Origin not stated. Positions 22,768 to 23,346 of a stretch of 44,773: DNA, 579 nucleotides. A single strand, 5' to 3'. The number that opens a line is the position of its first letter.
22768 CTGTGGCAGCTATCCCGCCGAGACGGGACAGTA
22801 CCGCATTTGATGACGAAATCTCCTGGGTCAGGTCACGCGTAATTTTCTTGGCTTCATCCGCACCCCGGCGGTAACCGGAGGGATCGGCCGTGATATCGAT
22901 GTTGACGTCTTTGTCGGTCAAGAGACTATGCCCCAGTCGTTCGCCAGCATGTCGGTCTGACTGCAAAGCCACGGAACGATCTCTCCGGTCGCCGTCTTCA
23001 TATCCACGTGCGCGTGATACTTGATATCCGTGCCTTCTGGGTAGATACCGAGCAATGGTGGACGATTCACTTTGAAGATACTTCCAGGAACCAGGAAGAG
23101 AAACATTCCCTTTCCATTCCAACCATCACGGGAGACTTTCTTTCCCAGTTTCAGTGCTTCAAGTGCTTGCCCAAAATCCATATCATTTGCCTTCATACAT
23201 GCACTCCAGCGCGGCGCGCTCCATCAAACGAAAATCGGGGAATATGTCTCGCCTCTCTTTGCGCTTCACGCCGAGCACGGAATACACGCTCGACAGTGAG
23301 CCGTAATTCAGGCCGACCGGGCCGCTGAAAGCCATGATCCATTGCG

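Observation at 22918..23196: DUF2829 (Tad2-family) gene inserted exactly between the G-T chaperone and the tape measure gene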

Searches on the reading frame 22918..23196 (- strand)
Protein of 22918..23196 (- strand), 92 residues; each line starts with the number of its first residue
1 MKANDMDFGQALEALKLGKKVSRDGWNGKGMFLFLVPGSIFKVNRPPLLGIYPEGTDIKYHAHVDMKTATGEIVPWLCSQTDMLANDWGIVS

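Call 3: search_protein_families(library=pfam, proteins=[window:22918-23196:-], max_evalue=0.01)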
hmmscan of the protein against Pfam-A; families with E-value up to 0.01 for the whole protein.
window:22918-23196:- (92 aa): 1 family
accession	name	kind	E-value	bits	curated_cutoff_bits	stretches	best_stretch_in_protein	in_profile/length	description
PF11195.14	Tad2-like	-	1.2e-26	93.4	25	1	6-91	1-73/73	Thoeris anti-defense 2-like domain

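Call 4: search_protein_families(library=phrogs, proteins=[window:22918-23196:-], max_evalue=0.001)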
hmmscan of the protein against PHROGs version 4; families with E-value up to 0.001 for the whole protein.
window:22918-23196:- (92 aa): 3 families
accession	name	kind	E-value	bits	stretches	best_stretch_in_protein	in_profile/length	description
phrog_1048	-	unknown function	1.2e-30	108.1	1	2-92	106-195/211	-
phrog_872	-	unknown function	6.3e-28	98.9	1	4-91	87-171/172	-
phrog_30130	-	unknown function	1.7e-14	54.7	1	5-92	175-260/262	-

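Call 8: search_dna_similar(query=window:22918-23196:-, collection=phages, mode=protein, max_rows=40)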
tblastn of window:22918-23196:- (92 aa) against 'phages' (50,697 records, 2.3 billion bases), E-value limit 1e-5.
Records with a match: 400; places in all: 424; records where one place covers at least 80% of the query: 400.
Best place of each record, by identity: 60-80% 2; <60% 398.
By first word of the organism name: Vibrio 102; Escherichia 64; Listeria 37; Bacillus 31; Klebsiella 31; Erwinia 17; Brevibacillus 13; Lactobacillus 12; Rhizobium 8; Pseudomonas 6; and 37 more.
By host as written in the record: - 49; Escherichia coli 33; Listeria monocytogenes 29; Klebsiella pneumoniae 18; Vibrio parahaemolyticus 18; Erwinia amylovora 14; Brevibacillus laterosporus 13; Vibrio crassostreae 11; and 134 more.
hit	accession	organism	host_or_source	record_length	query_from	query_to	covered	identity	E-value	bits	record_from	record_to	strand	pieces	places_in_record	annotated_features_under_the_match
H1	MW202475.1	Caudoviricetes sp.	Manatee Spring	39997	2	91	98%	70.0%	1e-37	138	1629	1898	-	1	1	hypothetical protein (x2)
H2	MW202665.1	Caudoviricetes sp.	Manatee Spring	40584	2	91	98%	62.2%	2e-32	123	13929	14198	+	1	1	hypothetical protein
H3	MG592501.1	Vibrio phage 1.127.O._10N.286.52.E12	Vibrio lentus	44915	1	88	96%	56.4%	3e-20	89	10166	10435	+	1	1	TMhelix containing protein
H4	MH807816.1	Pectobacterium phage Momine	Pectobacterium atrosepticum DSM18077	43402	6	91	93%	54.9%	1e-22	96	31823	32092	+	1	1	hypothetical protein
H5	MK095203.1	Pectobacterium phage Koot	Pectobacterium atrosepticum DSM18077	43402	6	91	93%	54.9%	1e-22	96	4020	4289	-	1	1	hypothetical protein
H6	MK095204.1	Pectobacterium phage Koot_B1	Pectobacterium atrosepticum DSM18077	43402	6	91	93%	54.9%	1e-22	96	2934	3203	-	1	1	hypothetical protein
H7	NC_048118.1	Pectobacterium phage Koot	Pectobacterium atrosepticum DSM18077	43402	6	91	93%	54.9%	1e-22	96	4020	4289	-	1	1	hypothetical protein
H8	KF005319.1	Alteromonas phage vB_AmaP_AD45-P4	Alteromonas macleodii str. 'Balearic ...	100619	6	91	93%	52.3%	4e-24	99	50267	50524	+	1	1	hypothetical protein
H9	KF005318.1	Alteromonas phage vB_AmaP_AD45-P3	Alteromonas macleodii str. 'Balearic ...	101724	6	91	93%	52.3%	4e-24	99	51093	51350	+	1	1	hypothetical protein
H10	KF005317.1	Alteromonas phage vB_AmaP_AD45-P1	Alteromonas macleodii str. 'Balearic ...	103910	6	91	93%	52.3%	4e-24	99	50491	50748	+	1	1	hypothetical protein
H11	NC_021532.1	Alteromonas phage vB_AmaP_AD45-P1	Alteromonas macleodii str. 'Balearic ...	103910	6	91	93%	52.3%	4e-24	99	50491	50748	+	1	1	DUF2829 domain-containing protein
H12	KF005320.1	Alteromonas phage vB_AmaP_AD45-P2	Alteromonas macleodii str. 'Balearic ...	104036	6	91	93%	52.3%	4e-24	99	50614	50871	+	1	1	hypothetical protein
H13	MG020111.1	Lactobacillus phage Lb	Lactobacillus brevis ATCC 367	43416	6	92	95%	50.0%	3e-20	88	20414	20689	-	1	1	hypothetical protein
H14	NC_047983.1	Lactobacillus phage Lb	Lactobacillus brevis ATCC 367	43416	6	92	95%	50.0%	3e-20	88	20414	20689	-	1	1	DUF2829 domain-containing protein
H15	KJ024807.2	Bacillus phage vB_BtS_BMBtp3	Bacillus thuringiensis serovar ...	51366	6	92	95%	50.0%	1e-16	78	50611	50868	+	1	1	hypothetical protein (x2)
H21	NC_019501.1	Enterobacteria phage IME10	Escherichia coli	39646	2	91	98%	47.4%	2e-14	72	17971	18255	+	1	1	none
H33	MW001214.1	Bacillus phage SP8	Bacillus subtilis Marburg strain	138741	6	91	93%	48.3%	9e-14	70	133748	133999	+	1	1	hypothetical protein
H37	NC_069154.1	Klebsiella phage VLCpiS11a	Klebsiella pneumoniae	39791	8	91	91%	49.4%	6e-16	76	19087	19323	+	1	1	hypothetical protein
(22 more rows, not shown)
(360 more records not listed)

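Call 9: get_annotated_region(hit=H1, flank=5000)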
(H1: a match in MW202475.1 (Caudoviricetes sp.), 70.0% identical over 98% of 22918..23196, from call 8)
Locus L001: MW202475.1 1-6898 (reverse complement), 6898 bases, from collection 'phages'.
description: Myoviridae sp. isolate ct76p945, complete genome.
organism: Caudoviricetes sp. (NCBI taxid 2832643)
taxonomy: Viruses; Duplodnaviria; Heunggongvirae; Uroviricota; Caudoviricetes
host: -; source: Manatee Spring; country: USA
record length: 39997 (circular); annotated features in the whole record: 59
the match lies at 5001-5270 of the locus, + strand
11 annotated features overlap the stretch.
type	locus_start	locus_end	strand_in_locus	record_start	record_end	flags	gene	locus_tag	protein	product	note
CDS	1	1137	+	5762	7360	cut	-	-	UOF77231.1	type I site specific restriction modification protein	-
CDS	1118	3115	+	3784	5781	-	-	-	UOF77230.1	DNA polymerase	-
CDS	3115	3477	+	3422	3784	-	-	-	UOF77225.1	hypothetical protein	-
CDS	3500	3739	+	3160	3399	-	-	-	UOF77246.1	hypothetical protein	-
CDS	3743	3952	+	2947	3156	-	-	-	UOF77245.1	hypothetical protein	-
CDS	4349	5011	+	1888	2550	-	-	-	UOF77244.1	hypothetical protein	-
CDS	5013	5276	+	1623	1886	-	-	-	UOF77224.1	hypothetical protein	-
CDS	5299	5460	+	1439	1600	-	-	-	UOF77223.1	putative rossmann fold nucleotide-binding protein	-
CDS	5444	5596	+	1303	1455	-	-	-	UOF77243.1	hypothetical protein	-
CDS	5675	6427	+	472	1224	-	-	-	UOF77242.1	exonuclease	-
CDS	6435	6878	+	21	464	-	-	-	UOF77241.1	ATP-dependent protease hslV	-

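Call 10: get_annotated_region(hit=H2, flank=5000)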
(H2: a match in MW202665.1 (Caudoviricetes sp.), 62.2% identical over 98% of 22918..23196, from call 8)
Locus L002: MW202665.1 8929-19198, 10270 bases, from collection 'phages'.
description: Podoviridae sp. isolate ctXG1253, complete genome.
organism: Caudoviricetes sp. (NCBI taxid 2832643)
taxonomy: Viruses; Duplodnaviria; Heunggongvirae; Uroviricota; Caudoviricetes
host: -; source: Manatee Spring; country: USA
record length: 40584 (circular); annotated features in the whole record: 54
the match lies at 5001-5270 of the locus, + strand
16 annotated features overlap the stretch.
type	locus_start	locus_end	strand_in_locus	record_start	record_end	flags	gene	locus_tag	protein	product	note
CDS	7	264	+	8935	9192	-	-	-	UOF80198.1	hypothetical protein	-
CDS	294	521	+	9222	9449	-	-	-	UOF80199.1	hypothetical protein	-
CDS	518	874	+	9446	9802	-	-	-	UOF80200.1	26S proteasome regulatory subuniT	-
CDS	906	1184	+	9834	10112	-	-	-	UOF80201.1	hypothetical protein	-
CDS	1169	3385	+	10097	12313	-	-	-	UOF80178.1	viral dsdna helicase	-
CDS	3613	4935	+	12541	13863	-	-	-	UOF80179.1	ATP dependent DNA helicase dda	-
CDS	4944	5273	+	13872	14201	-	-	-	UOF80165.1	hypothetical protein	-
CDS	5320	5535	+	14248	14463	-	-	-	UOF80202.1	hypothetical protein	-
CDS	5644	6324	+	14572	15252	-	-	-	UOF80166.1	single-stranded DNA-binding protein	-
CDS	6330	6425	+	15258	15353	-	-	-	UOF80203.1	hypothetical protein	-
CDS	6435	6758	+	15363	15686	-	-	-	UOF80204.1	hypothetical protein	-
CDS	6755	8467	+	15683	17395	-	-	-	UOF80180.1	DNA polymerase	-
CDS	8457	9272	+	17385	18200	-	-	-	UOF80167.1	pyrimidine hmase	-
CDS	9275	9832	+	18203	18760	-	-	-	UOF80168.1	ntP-ppase-like protein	-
CDS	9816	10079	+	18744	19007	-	-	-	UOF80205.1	hypothetical protein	-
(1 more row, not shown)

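Call 11: find_homologous_proteins(query=window:22918-23196:-, max_evalue=1e-10)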
Query window:22918-23196:- (92 aa): 5761 proteins with E <= 1e-10 among 5892 candidates; the best 120 are listed.
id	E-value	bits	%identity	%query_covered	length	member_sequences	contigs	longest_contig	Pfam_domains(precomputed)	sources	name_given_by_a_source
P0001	1.9e-57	209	100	100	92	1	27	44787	PF11195.15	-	-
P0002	4.0e-48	179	90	93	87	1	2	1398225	PF11195.15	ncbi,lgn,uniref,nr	ncbi:DUF2829 domain-containing protein [Nitrosovibrio sp. Nv6]|uniref:DUF2829 domain-containing prot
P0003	4.0e-45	170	83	95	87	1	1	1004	PF11195.15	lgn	-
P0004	4.0e-45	170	84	95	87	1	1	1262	PF11195.15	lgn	-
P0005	5.6e-45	169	84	93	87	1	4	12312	PF11195.15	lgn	-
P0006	5.6e-45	169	83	95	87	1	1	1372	PF11195.15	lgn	-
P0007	5.8e-45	169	82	95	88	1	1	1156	PF11195.15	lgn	-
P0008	7.7e-45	169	84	95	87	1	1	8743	PF11195.15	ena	-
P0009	8.9e-45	169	83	95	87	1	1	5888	PF11195.15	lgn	-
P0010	1.1e-44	168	83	95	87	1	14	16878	PF11195.15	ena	-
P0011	1.1e-44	168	84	95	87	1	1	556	PF11195.15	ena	-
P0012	1.6e-44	168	85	93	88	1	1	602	PF11195.15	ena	-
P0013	1.7e-44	168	84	95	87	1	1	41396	PF11195.15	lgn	-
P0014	1.7e-44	168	83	95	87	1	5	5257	PF11195.15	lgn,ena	-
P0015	2.2e-44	167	86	93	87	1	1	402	PF11195.15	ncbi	-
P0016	3.8e-44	166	85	93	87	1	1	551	PF11195.15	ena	-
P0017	5.0e-44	166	84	95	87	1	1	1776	PF11195.15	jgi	jgi:hypothetical protein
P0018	5.5e-44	166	83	95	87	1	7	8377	PF11195.15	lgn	-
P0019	5.5e-44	166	80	93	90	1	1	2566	PF11195.15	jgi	jgi:hypothetical protein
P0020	8.5e-44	165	85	93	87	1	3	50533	PF11195.15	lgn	-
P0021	9.6e-44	165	83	95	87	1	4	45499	PF11195.15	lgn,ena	-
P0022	1.0e-43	165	82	95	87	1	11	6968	PF11195.15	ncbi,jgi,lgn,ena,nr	ncbi:MAG TPA: DUF2829 domain-containing protein [Thiolinea sp.]|nr:DUF2829 domain-containing protein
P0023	1.3e-43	165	79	93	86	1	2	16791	PF11195.15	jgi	jgi:hypothetical protein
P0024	1.3e-43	165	83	93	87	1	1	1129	PF11195.15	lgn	-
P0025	1.3e-43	165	80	98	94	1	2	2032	PF11195.15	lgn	-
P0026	1.3e-43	165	82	95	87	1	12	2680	PF11195.15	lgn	-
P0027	1.5e-43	165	78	95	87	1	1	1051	PF11195.15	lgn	-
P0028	1.8e-43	164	86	90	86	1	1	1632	PF11195.15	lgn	-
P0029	1.9e-43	164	84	93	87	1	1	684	PF11195.15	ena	-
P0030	2.0e-43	164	83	95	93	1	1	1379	PF11195.15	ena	-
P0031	2.0e-43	164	81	93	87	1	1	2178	PF11195.15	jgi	jgi:hypothetical protein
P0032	2.1e-43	164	80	95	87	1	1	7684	PF11195.15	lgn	-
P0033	2.2e-43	164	85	93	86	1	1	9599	PF11195.15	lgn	-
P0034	2.6e-43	164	79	95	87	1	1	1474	PF11195.15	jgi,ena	-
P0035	2.9e-43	164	83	95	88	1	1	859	PF11195.15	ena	-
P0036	2.9e-43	164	80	93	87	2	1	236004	PF11195.15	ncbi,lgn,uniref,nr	ncbi:DUF2829 domain-containing protein [Nitrosospira sp. Nsp1]|uniref:DUF2829 domain-containing prot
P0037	3.1e-43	164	80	95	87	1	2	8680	PF11195.15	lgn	-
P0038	3.1e-43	164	83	95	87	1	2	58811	PF11195.15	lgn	-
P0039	3.5e-43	163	83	95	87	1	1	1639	PF11195.15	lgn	-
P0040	3.6e-43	163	83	95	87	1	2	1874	PF11195.15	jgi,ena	jgi:hypothetical protein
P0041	3.8e-43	163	77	95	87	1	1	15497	PF11195.15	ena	-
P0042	3.9e-43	163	84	93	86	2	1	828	PF11195.15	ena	-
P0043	4.3e-43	163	83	93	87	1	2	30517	PF11195.15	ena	-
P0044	4.3e-43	163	81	93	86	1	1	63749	PF11195.15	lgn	-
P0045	4.5e-43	163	82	95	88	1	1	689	PF11195.15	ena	-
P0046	4.8e-43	163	83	93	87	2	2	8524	PF11195.15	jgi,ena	-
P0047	4.8e-43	163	81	93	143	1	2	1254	PF11195.15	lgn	-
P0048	5.0e-43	163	79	95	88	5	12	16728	PF11195.15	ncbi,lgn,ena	-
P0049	5.2e-43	163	84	93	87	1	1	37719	PF11195.15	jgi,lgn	jgi:hypothetical protein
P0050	5.2e-43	163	79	93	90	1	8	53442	PF11195.15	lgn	-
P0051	5.7e-43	163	77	95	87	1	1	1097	PF11195.15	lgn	-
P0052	6.0e-43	163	79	95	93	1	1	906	PF11195.15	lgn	-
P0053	6.0e-43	163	80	93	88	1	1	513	PF11195.15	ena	-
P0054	6.1e-43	163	80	93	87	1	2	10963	PF11195.15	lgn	-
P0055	7.0e-43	162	83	93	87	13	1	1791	PF11195.15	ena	-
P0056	7.4e-43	162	83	95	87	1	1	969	PF11195.15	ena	-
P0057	8.1e-43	162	85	93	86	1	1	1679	PF11195.15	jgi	jgi:hypothetical protein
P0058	8.7e-43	162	80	93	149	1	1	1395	PF11195.15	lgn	-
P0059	8.8e-43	162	77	95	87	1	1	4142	PF11195.15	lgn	-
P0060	9.0e-43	162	80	92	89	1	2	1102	PF11195.15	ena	-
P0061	9.6e-43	162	79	93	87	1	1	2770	PF11195.15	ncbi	-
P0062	9.7e-43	162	82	95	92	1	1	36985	PF11195.15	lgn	-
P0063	1.1e-42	162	80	93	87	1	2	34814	PF11195.15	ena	-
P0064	1.1e-42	162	80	93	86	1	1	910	PF11195.15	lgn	-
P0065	1.3e-42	162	81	93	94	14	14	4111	PF11195.15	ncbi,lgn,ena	-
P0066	1.5e-42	161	77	100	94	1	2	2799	PF11195.15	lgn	-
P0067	1.7e-42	161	84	90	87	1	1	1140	PF11195.15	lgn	-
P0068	1.7e-42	161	81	96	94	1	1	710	PF11195.15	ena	-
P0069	1.8e-42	161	80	93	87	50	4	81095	PF11195.15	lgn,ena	-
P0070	1.8e-42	161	79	92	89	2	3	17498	PF11195.15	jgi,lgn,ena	-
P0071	1.8e-42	161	80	93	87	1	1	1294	PF11195.15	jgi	jgi:Protein of unknown function (DUF2829)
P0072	1.9e-42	161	81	93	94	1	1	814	PF11195.15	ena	-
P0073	1.9e-42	161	83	93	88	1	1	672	PF11195.15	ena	-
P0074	2.0e-42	161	79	95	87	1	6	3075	PF11195.15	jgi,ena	-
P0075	2.0e-42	161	79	93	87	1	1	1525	PF11195.15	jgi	jgi:hypothetical protein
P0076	2.0e-42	161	79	93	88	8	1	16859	PF11195.15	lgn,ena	-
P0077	2.1e-42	161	84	90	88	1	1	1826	PF11195.15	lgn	-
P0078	2.1e-42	161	84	90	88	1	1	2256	PF11195.15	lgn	-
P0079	2.1e-42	161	77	95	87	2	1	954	PF11195.15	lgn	-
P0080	2.2e-42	161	80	95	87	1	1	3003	PF11195.15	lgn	-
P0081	2.3e-42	161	84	92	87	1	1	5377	PF11195.15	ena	-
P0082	2.5e-42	161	80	95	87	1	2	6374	PF11195.15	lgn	-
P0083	2.5e-42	161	80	95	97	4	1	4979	PF11195.15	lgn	-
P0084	2.8e-42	161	80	96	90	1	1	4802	PF11195.15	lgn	-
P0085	3.0e-42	160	83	91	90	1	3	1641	PF11195.15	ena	-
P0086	3.1e-42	160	80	93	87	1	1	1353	PF11195.15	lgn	-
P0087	3.2e-42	160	84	93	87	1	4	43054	PF11195.15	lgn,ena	-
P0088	3.4e-42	160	79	95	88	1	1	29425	PF11195.15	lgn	-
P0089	3.5e-42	160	77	95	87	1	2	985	PF11195.15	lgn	-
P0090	3.5e-42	160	77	93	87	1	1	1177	PF11195.15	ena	-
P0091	3.6e-42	160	78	93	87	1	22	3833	PF11195.15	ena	-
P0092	3.6e-42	160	80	93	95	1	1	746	PF11195.15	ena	-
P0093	3.7e-42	160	77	99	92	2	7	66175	PF11195.15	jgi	jgi:hypothetical protein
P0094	3.9e-42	160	74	99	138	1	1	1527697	PF11195.15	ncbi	-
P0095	4.0e-42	160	81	93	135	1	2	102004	PF11195.15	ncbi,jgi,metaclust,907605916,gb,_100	metaclust:\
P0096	4.0e-42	160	80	93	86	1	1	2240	PF11195.15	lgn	-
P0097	4.2e-42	160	81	93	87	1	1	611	PF11195.15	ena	-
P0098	4.2e-42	160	83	93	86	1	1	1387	PF11195.15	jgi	jgi:hypothetical protein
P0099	4.4e-42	160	76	98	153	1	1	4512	PF11195.15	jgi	-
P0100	4.6e-42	160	80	95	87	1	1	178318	PF11195.15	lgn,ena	-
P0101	4.7e-42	160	80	95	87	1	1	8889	PF11195.15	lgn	-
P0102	4.8e-42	160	80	95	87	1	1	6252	PF11195.15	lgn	-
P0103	4.8e-42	160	78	93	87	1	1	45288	PF11195.15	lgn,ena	-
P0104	4.9e-42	160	83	93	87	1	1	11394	PF11195.15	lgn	-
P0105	4.9e-42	160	79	95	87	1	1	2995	PF11195.15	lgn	-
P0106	4.9e-42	160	81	93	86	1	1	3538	PF11195.15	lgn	-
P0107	4.9e-42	160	78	95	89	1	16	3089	PF11195.15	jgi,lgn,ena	-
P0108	5.0e-42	160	77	96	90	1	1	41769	PF11195.15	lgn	-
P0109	5.2e-42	160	76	98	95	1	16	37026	PF11195.15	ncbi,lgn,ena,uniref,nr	ncbi:Protein of unknown function DUF2829 [uncultured Caudovirales phage]|uniref:Thoeris anti-defense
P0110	5.3e-42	160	80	93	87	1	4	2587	PF11195.15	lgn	-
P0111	5.5e-42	160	83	90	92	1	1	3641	PF11195.15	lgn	-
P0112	5.6e-42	160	81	93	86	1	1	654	PF11195.15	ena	-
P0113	5.7e-42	160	78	93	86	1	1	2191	PF11195.15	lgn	-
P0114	5.7e-42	160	81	93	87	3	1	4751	PF11195.15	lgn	-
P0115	5.9e-42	159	79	95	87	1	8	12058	PF11195.15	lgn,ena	-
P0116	6.6e-42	159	76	95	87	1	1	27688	PF11195.15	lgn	-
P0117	6.7e-42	159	79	95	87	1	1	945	PF11195.15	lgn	-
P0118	6.7e-42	159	75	97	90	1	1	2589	PF11195.15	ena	-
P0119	6.7e-42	159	77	93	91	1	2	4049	PF11195.15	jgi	jgi:hypothetical protein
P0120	6.7e-42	159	80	95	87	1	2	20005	PF11195.15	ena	-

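Call 13: find_encoding_contigs(protein=P0002, flank=6000, max_places=3)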
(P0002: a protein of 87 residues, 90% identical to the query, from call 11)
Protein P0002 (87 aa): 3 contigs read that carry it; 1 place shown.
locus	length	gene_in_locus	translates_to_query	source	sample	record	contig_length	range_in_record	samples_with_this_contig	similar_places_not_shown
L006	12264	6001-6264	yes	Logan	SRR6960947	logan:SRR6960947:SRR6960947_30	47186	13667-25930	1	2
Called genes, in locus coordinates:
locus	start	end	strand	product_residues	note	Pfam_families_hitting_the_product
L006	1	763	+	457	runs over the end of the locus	-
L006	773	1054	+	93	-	PF23148:Gp77 (weak)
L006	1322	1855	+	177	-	-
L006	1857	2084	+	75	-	-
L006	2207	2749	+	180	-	-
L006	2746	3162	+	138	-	-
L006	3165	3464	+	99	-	PF10841:DUF2644 (weak)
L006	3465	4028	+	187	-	-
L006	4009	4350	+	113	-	-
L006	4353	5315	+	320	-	PF18906:Phage_tube_2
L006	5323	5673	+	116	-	PF08748:Phage_TAC_4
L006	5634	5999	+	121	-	PF08809:DUF1799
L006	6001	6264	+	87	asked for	PF11195:Tad2-like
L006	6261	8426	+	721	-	-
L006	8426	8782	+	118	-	-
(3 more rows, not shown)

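Call 14: find_encoding_contigs(protein=P0036, flank=6000, max_places=3)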
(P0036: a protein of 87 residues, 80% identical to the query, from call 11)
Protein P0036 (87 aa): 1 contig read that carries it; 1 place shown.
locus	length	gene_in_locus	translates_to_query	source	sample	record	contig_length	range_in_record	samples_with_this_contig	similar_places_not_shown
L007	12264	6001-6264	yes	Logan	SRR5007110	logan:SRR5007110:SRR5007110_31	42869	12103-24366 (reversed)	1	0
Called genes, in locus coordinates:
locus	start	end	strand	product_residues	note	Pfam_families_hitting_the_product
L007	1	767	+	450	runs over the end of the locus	-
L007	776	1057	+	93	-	-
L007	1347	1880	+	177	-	-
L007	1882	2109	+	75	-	-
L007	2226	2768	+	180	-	-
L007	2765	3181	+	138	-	-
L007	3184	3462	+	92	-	PF10841:DUF2644 (weak)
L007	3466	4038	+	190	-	-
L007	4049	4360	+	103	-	-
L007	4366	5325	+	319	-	PF18906:Phage_tube_2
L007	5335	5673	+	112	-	PF08748:Phage_TAC_4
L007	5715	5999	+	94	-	PF08809:DUF1799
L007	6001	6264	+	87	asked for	PF11195:Tad2-like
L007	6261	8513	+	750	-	-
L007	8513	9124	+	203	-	-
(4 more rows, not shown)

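Call 16: search_solved_structures(query=window:22918-23196:-, max_evalue=0.01, show_alignments=4)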
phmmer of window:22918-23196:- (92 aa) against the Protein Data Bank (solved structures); distinct sequences matched with E-value up to 0.01: 7.
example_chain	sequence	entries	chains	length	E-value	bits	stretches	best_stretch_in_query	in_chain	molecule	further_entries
9eib_A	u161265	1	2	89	1.4e-23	86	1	4-91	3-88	Prophage anti-Thoeris 2 (ModTad2)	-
8v3e_E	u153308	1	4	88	1.6e-23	85.8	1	5-91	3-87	Tad2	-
8kbi_A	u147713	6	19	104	2.6e-19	72.4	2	6-42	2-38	Inhibitor of Type II CRISPR-Cas system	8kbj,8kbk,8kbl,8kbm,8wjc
8wjd_A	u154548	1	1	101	1.3e-18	70.1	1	6-91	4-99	SptTad2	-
9kzr_A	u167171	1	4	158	3.8e-17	65.4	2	7-42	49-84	AcrIIA7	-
8sme_A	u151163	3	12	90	2.5e-15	59.6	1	5-92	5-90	Gp34.65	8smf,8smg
8wje_B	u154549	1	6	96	3.1e-15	59.3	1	5-92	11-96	Gp34.65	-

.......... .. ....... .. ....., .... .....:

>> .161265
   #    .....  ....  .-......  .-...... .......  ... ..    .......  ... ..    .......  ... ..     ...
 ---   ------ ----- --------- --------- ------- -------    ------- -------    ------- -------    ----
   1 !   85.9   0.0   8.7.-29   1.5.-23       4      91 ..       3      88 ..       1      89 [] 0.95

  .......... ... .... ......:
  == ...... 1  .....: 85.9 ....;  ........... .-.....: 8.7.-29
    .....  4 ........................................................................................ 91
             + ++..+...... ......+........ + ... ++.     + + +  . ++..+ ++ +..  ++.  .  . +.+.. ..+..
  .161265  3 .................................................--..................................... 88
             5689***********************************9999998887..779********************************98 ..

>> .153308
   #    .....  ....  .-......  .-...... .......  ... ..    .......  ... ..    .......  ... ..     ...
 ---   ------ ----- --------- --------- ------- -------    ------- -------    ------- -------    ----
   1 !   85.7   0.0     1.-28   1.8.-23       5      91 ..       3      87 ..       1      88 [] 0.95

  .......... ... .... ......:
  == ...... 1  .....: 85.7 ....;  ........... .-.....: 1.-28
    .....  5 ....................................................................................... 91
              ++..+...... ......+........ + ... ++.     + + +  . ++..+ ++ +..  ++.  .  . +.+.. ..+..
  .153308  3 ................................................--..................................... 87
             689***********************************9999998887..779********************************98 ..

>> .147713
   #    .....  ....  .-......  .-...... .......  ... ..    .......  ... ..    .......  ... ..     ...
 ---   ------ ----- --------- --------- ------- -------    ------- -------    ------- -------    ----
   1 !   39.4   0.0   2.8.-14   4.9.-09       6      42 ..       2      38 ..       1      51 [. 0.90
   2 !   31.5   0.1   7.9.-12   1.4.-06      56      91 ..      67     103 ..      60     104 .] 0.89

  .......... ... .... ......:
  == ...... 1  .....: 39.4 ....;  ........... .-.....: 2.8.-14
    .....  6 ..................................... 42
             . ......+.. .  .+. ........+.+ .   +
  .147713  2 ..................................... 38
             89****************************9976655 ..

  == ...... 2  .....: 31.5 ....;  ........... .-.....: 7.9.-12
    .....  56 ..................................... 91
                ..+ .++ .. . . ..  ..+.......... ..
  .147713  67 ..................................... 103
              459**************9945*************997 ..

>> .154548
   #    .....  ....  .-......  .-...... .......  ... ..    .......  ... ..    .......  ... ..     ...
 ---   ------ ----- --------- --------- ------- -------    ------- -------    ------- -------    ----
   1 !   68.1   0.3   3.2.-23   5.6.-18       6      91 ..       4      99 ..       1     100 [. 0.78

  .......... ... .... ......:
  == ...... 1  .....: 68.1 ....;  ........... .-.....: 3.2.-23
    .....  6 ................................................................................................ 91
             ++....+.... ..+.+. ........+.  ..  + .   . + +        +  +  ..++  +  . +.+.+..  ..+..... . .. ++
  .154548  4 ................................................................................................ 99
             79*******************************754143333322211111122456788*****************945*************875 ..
